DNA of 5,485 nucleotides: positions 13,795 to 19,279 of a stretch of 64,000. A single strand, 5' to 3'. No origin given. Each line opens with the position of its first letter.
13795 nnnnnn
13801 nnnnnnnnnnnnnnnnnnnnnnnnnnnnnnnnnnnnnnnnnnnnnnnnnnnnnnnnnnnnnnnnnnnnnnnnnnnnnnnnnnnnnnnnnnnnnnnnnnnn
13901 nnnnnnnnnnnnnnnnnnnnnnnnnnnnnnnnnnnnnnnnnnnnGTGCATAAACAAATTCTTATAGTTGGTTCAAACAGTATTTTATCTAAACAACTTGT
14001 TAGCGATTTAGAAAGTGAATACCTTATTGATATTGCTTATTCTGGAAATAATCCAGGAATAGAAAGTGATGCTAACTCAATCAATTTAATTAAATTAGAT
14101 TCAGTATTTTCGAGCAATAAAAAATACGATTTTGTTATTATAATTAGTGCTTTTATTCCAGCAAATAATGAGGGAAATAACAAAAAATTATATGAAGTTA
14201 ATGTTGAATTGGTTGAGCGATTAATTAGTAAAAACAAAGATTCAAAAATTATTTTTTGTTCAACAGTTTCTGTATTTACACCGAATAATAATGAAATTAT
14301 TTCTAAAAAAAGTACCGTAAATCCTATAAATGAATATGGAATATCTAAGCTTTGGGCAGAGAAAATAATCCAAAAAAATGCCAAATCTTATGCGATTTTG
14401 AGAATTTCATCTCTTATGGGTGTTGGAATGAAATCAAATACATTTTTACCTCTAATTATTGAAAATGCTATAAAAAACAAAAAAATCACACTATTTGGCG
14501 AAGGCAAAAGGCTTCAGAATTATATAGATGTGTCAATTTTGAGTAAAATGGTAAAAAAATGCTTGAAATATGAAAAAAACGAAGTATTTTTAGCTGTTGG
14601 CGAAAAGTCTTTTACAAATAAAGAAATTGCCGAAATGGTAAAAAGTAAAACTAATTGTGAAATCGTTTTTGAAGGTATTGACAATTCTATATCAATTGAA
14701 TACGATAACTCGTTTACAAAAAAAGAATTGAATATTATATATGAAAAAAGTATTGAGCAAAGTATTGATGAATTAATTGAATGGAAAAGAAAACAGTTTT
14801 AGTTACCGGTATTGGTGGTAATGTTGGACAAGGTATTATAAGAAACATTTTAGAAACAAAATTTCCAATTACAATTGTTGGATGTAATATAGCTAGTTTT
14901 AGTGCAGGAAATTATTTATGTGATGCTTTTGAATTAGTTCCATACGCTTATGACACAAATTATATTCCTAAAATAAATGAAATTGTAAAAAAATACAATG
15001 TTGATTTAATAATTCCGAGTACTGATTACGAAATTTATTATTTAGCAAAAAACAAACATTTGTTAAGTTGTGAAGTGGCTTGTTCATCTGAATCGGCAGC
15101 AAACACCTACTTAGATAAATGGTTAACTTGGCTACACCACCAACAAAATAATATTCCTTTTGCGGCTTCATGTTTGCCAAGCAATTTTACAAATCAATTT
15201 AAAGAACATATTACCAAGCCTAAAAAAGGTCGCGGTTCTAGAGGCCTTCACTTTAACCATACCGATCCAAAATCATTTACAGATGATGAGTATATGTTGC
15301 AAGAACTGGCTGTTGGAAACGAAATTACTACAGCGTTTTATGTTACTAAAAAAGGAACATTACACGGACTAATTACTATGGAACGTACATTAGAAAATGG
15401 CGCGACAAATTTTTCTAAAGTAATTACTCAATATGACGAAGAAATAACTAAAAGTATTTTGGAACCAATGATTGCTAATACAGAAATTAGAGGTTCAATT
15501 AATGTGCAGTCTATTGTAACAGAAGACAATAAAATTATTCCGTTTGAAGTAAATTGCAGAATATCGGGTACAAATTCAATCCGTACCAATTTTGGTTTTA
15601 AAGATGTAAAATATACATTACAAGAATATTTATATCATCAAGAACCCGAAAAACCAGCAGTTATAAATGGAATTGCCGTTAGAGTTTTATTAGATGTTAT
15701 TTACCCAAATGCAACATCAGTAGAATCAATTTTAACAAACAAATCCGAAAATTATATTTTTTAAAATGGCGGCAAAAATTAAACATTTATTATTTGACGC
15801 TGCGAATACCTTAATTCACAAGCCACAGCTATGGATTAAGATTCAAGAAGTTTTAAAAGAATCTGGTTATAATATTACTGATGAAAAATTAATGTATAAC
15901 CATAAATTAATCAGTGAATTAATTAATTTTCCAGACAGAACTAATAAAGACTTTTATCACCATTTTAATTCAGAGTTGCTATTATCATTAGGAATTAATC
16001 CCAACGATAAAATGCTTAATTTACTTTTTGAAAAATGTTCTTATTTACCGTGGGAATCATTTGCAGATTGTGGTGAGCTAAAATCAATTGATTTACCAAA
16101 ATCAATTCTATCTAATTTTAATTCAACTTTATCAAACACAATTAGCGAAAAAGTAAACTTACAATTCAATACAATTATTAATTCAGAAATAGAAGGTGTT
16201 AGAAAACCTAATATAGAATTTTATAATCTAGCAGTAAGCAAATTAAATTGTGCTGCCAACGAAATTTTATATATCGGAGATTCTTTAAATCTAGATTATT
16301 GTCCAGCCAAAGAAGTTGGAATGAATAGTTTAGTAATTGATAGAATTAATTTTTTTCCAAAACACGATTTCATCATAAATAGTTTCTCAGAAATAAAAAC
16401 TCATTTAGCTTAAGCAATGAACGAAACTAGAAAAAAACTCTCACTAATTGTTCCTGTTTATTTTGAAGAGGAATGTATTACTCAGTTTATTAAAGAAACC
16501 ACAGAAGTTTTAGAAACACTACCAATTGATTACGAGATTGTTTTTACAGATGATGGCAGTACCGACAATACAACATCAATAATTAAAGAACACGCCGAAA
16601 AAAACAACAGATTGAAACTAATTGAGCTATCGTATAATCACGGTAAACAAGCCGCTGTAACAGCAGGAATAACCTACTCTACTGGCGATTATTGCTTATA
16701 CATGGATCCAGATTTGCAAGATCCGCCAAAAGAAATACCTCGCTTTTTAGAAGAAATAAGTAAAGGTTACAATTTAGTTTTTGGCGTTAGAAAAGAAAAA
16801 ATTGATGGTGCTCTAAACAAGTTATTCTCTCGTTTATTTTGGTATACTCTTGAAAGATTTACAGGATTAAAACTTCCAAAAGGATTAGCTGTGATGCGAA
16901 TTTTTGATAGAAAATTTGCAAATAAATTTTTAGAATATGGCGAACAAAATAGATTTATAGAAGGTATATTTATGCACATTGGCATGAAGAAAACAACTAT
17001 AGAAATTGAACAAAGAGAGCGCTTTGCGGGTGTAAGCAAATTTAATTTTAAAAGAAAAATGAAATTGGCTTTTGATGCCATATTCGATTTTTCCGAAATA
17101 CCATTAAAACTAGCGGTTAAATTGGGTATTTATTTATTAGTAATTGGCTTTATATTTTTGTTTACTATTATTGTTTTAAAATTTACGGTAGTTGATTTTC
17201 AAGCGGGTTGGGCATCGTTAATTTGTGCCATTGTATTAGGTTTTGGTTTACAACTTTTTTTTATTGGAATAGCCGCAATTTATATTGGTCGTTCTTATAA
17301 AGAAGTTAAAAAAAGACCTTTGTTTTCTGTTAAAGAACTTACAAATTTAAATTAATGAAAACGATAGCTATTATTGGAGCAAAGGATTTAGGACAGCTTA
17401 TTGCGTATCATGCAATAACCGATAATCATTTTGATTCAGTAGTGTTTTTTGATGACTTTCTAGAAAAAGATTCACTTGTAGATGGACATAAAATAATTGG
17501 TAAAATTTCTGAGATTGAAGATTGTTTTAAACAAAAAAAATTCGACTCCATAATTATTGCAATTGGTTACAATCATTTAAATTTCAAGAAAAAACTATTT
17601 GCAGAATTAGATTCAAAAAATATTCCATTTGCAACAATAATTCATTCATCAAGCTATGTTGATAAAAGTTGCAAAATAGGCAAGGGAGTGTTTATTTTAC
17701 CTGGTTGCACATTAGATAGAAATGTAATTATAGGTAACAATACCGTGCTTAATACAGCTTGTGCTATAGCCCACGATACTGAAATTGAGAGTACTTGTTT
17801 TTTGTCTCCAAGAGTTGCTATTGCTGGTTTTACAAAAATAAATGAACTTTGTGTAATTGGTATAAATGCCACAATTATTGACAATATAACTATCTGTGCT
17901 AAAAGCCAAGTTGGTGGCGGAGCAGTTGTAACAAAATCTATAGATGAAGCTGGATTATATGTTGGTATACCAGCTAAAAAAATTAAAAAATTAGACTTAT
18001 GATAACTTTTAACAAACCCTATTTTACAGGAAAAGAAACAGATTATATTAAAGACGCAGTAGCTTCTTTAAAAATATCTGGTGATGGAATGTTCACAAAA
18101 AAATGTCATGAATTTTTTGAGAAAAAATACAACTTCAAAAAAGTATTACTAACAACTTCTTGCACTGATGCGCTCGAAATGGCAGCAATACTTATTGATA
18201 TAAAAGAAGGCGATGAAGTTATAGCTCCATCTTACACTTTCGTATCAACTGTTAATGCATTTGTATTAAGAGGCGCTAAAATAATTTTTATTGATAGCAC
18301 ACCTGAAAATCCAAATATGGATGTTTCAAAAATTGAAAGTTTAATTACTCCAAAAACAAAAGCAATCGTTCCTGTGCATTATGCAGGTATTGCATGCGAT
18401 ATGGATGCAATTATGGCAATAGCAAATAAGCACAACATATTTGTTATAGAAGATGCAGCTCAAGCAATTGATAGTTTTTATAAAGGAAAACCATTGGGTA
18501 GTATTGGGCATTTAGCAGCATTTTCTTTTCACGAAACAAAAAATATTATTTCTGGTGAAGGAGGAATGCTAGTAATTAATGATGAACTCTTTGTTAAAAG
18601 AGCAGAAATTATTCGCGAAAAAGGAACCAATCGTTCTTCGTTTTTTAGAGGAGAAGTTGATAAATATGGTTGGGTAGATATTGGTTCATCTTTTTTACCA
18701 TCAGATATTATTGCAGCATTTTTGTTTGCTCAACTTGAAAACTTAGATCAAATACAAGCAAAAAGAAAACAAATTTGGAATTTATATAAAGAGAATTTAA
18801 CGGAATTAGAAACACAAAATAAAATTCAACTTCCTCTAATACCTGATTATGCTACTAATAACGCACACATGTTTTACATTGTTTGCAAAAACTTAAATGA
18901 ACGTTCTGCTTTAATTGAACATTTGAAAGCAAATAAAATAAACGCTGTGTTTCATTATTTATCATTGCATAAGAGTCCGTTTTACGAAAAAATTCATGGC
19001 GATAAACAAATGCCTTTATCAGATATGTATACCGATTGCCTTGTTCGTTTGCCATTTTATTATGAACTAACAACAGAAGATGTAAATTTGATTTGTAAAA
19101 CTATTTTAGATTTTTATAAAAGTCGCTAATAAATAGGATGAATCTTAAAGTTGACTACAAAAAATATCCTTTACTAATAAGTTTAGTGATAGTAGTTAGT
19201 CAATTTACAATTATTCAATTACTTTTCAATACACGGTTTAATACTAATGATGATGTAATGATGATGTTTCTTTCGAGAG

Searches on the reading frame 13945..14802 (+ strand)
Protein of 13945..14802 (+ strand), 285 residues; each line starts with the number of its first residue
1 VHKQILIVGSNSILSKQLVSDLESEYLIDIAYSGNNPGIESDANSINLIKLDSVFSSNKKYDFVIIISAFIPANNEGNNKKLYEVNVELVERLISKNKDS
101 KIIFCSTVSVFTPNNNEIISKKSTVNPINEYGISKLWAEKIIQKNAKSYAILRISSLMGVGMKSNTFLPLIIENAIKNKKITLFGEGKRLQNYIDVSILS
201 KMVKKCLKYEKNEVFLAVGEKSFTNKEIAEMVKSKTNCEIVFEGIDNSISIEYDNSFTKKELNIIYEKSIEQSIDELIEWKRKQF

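Call 34: search_protein_families(library=pfam, proteins=[window:13945-14802:+], max_evalue=0.01)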
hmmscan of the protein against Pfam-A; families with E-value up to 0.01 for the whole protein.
window:13945-14802:+ (285 aa): 5 families
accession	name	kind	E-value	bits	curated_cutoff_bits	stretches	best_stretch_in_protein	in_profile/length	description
PF01370.27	Epimerase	-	1.3e-17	64.4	20.9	1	6-198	2-216/240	NAD dependent epimerase/dehydratase family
PF04321.23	RmlD_sub_bind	-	1.3e-17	64.2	27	1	4-237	2-232/287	RmlD substrate binding domain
PF16363.11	GDP_Man_Dehyd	-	1.8e-07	31.4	27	1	94-248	116-278/332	GDP-mannose 4,6 dehydratase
PF07993.18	NAD_binding_4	-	0.00067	19.3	20.1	1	80-159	106-209/258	Male sterility protein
PF02719.21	Polysacc_synt_2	-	0.0038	16.9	20.2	0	118-149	125-156/293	Polysaccharide biosynthesis protein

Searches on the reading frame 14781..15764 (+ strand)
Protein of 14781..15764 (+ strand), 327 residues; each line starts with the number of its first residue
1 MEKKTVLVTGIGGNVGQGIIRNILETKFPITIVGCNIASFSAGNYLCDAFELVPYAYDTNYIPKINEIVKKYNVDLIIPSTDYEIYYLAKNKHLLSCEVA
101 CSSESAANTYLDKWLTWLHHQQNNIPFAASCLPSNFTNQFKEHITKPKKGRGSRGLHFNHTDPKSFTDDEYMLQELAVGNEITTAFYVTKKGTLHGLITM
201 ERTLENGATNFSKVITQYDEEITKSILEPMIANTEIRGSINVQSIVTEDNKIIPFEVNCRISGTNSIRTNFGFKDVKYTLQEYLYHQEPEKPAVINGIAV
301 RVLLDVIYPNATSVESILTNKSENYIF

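Call 45: search_protein_families(library=pfam, proteins=[window:14781-15764:+], max_evalue=0.0001)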
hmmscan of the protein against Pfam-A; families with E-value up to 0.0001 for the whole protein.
window:14781-15764:+ (327 aa): 3 families
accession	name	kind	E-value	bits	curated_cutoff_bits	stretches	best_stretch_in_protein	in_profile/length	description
PF21360.3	PylC-like_N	-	6.1e-10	39.6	27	1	30-93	23-86/96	PylC-like, N-terminal domain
PF02655.19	ATP-grasp_3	-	7.6e-07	29.8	23.2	1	112-264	3-160/160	ATP-grasp domain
PF15632.11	ATPgrasp_Ter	-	9.5e-05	22.6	29.1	0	169-302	3-127/131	ATP-grasp in the biosynthetic pathway with Ter operon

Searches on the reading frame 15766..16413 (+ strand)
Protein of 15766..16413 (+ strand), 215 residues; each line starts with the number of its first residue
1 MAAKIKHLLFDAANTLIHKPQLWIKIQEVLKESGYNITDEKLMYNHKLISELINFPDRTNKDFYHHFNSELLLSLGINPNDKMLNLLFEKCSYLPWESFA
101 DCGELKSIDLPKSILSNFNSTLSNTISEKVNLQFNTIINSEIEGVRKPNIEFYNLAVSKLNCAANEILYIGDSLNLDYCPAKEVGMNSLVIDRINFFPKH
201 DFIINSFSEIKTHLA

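Call 45: search_protein_families(library=pfam, proteins=[window:15766-16413:+], max_evalue=0.0001)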
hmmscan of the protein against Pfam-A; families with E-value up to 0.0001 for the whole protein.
window:15766-16413:+ (215 aa): 3 families
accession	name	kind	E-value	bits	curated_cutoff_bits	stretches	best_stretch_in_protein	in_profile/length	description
PF13419.12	HAD_2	-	5.4e-09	36.8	23.8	1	113-190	99-177/178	Haloacid dehalogenase-like hydrolase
PF00702.32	Hydrolase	-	4.7e-08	34.1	26.4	1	6-185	2-191/191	haloacid dehalogenase-like hydrolase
PF13242.12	Hydrolase_like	-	7.2e-06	26.3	22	1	146-190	3-47/75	HAD-hyrolase-like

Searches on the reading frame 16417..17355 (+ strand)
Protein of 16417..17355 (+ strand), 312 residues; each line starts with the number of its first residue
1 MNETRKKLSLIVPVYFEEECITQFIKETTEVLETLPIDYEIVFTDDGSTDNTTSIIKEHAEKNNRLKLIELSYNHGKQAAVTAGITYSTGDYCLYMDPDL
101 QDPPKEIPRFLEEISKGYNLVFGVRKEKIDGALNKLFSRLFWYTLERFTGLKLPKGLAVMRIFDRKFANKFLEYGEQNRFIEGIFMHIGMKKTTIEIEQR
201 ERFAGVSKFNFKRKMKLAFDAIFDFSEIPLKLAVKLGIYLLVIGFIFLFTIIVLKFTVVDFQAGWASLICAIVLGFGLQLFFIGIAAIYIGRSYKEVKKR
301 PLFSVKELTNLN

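Call 45: search_protein_families(library=pfam, proteins=[window:16417-17355:+], max_evalue=0.0001)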
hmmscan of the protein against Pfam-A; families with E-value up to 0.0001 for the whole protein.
window:16417-17355:+ (312 aa): 2 families
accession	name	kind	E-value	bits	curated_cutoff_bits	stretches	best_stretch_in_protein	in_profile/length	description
PF00535.33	Glycos_transf_2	-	9.9e-31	107.4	23.3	1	9-167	1-163/168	Glycosyl transferase family 2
PF10111.15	Glyco_tranf_2_2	-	9.9e-05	22.4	27.3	0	9-99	1-91/276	Glycosyltransferase like family 2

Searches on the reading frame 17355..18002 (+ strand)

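Call 45: search_protein_families(library=pfam, proteins=[window:17355-18002:+], max_evalue=0.0001)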
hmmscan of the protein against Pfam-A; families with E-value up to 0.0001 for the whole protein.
window:17355-18002:+ (215 aa): 4 families
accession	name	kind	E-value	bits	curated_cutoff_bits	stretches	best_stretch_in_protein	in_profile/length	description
PF00132.30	Hexapep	-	2.4e-16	59.1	27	1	104-132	6-34/36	Bacterial transferase hexapeptide (six repeats)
PF17836.7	PglD_N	-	8.2e-07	29.9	23.4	1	4-81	2-74/78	PglD N-terminal domain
PF25084.1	LbH_EIF2B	-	2.6e-06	27.8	54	1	98-159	37-96/105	EIF2B subunit epsilon LbH domain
PF25087.1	GMPPB_C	-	9.3e-06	25.7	39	1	95-186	6-95/110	GMPPB C-terminal domain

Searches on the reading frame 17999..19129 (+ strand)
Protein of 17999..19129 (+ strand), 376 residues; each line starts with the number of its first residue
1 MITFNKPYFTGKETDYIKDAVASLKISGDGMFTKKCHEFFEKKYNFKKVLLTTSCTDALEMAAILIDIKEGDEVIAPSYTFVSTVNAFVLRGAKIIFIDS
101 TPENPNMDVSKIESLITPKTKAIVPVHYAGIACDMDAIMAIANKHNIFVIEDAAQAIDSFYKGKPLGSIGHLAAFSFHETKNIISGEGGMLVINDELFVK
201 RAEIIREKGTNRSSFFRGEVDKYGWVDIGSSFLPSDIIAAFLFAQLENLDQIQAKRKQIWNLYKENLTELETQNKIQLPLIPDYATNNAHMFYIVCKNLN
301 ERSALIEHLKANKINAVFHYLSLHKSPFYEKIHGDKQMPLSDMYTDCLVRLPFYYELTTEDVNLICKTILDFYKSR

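Call 45: search_protein_families(library=pfam, proteins=[window:17999-19129:+], max_evalue=0.0001)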
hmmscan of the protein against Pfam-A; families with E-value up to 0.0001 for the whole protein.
window:17999-19129:+ (376 aa): 3 families
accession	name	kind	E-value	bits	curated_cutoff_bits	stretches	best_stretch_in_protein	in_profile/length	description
PF01041.23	DegT_DnrJ_EryC1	-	6.1e-92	309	19.8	1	12-369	6-359/360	DegT/DnrJ/EryC1/StrS aminotransferase family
PF00155.27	Aminotran_1_2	-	2.4e-10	40.6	19.7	1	26-154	41-187/361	Aminotransferase class I and II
PF00266.25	Aminotran_5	-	5e-08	32.7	21.5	1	46-158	61-181/371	Aminotransferase class-V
